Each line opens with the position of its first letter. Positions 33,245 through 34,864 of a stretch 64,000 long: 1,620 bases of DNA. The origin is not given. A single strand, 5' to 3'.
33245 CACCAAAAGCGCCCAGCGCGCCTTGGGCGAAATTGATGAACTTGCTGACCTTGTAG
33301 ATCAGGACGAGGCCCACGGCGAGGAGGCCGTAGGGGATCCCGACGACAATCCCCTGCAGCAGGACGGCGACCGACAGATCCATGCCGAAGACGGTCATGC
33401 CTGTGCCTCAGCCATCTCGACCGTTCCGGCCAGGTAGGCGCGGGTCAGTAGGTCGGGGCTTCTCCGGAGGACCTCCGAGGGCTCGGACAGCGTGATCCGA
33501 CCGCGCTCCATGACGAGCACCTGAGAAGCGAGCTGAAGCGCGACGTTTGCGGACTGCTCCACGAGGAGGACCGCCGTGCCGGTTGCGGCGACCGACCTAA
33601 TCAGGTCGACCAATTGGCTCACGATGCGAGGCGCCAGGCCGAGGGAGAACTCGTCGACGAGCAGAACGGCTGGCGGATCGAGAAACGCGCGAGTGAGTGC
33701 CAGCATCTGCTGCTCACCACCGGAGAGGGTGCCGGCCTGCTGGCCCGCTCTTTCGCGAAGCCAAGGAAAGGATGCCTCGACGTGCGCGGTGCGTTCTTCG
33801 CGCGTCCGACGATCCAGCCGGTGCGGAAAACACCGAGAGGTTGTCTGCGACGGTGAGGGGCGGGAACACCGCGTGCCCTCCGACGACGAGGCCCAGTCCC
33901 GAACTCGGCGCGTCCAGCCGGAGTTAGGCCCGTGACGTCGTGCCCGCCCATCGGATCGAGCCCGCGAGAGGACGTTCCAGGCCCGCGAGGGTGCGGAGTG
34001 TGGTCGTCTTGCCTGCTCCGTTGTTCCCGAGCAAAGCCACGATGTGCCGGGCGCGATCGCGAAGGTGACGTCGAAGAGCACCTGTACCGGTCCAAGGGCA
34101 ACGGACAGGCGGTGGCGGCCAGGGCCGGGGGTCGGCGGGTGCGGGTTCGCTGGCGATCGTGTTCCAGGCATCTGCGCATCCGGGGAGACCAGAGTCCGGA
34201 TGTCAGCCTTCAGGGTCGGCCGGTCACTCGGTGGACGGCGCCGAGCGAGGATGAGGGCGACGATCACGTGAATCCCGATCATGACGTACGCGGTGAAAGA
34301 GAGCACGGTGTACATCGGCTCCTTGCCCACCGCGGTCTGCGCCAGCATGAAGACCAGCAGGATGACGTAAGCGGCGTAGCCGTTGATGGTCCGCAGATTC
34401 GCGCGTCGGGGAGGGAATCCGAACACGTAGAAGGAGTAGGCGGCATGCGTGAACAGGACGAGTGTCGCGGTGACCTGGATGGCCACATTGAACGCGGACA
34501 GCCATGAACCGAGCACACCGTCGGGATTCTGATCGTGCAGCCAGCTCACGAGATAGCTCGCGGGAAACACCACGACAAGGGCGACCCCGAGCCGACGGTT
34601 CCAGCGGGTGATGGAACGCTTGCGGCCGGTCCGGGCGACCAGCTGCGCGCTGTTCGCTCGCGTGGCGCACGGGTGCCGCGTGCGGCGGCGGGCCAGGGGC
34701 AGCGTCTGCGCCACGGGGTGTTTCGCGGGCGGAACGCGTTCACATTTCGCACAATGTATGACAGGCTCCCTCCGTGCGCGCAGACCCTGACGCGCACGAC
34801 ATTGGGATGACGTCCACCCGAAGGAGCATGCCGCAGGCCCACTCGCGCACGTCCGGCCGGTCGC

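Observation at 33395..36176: Decaying Liv-type ABC transporter locus: intact fused permease/ATPase gene flanked by a multiply frameshifted livF and a multiply frameshifted binding-protein gene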

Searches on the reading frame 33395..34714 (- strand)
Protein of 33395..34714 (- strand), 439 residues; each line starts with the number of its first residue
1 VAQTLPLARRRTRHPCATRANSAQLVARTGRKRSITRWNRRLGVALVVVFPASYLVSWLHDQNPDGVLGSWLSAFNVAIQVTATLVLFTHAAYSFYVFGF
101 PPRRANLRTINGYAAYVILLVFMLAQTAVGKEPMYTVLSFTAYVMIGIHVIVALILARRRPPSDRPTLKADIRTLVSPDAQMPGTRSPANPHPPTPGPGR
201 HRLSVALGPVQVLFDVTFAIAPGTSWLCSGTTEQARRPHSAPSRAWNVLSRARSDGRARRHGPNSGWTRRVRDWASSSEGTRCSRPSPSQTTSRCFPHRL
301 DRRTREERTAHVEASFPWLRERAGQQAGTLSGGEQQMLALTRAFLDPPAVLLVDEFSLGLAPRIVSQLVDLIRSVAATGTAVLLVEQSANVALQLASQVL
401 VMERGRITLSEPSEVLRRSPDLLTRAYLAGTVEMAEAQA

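Call 5: search_protein_families(library=pfam, proteins=[window:33395-34714:-], max_evalue=0.01)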
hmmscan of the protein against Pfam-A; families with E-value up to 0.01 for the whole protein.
window:33395-34714:- (439 aa): 2 families
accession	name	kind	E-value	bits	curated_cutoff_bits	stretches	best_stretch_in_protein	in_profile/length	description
PF13304.12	AAA_21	-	4e-07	30.8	27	1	305-384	191-295/304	AAA domain, putative AbiEii toxin, Type IV TA system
PF00005.33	ABC_tran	-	6.1e-06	27.3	25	1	318-355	97-134/137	ABC transporter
